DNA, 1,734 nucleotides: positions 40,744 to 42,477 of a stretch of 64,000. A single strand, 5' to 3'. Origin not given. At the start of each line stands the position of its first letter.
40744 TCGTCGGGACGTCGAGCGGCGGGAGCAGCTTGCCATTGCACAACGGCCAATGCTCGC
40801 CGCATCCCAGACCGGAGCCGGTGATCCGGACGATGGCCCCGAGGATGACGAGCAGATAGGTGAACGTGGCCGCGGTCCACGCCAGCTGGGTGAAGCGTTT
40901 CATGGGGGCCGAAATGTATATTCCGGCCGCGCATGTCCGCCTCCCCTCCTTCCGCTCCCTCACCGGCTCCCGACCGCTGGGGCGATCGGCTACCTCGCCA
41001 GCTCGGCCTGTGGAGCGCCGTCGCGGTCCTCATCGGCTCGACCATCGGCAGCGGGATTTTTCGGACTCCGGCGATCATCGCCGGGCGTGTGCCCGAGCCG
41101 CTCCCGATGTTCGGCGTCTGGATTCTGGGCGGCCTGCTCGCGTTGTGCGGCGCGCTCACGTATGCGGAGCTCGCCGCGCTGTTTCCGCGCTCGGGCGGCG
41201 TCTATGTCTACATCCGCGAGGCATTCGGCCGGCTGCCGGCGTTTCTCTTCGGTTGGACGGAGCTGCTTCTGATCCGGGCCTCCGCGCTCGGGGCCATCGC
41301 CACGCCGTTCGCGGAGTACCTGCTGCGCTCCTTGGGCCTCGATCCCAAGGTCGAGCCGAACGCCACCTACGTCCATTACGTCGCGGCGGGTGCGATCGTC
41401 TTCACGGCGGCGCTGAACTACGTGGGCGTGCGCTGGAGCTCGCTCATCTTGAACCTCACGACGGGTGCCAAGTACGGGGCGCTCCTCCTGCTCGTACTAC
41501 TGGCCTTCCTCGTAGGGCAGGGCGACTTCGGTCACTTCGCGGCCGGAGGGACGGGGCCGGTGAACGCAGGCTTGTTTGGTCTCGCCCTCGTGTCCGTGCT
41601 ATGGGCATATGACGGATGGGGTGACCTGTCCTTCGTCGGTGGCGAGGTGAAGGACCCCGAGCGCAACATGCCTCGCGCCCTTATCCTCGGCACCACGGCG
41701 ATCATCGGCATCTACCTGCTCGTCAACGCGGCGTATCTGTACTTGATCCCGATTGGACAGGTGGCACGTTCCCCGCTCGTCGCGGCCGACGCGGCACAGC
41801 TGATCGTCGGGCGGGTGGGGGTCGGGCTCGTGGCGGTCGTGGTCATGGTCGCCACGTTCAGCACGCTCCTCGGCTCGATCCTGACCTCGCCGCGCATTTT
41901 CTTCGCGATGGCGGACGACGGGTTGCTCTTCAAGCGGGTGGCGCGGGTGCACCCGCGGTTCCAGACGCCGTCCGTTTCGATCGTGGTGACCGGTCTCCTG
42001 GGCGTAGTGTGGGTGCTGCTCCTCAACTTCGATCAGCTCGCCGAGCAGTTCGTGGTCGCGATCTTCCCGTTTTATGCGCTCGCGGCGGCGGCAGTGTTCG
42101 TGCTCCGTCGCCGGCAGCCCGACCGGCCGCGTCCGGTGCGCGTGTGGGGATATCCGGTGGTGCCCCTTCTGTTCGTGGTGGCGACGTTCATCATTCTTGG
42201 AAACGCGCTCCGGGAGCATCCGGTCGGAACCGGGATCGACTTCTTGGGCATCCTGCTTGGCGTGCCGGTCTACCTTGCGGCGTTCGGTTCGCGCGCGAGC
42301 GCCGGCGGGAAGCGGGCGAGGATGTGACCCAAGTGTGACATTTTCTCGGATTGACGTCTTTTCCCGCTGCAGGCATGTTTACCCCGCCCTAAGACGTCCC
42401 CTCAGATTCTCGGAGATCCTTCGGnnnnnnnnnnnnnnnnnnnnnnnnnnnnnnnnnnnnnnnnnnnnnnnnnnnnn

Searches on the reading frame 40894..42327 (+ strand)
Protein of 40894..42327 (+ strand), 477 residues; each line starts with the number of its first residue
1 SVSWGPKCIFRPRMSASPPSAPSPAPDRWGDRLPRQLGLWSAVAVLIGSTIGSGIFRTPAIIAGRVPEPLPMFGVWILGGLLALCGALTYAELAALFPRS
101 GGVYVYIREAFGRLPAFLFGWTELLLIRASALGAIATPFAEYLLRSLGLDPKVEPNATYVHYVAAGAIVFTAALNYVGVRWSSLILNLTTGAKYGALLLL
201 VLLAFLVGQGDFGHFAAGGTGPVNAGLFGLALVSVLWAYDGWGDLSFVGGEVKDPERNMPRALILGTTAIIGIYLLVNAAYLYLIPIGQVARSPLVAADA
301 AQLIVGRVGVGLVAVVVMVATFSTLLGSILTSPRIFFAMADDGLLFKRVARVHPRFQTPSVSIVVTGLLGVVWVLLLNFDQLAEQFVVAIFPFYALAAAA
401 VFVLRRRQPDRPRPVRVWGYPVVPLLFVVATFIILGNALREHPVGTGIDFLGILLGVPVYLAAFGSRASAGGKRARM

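Call 70: search_protein_families(library=pfam, proteins=[window:40894-42327:+], max_evalue=0.00001)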
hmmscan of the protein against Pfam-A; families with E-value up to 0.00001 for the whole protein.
window:40894-42327:+ (477 aa): 2 families
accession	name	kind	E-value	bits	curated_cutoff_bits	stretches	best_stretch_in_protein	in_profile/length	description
PF13520.12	AA_permease_2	-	4.7e-64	217.3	27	1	37-434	1-403/427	Amino acid permease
PF00324.27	AA_permease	-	1.1e-24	87.4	24.6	1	45-404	5-381/470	Amino acid permease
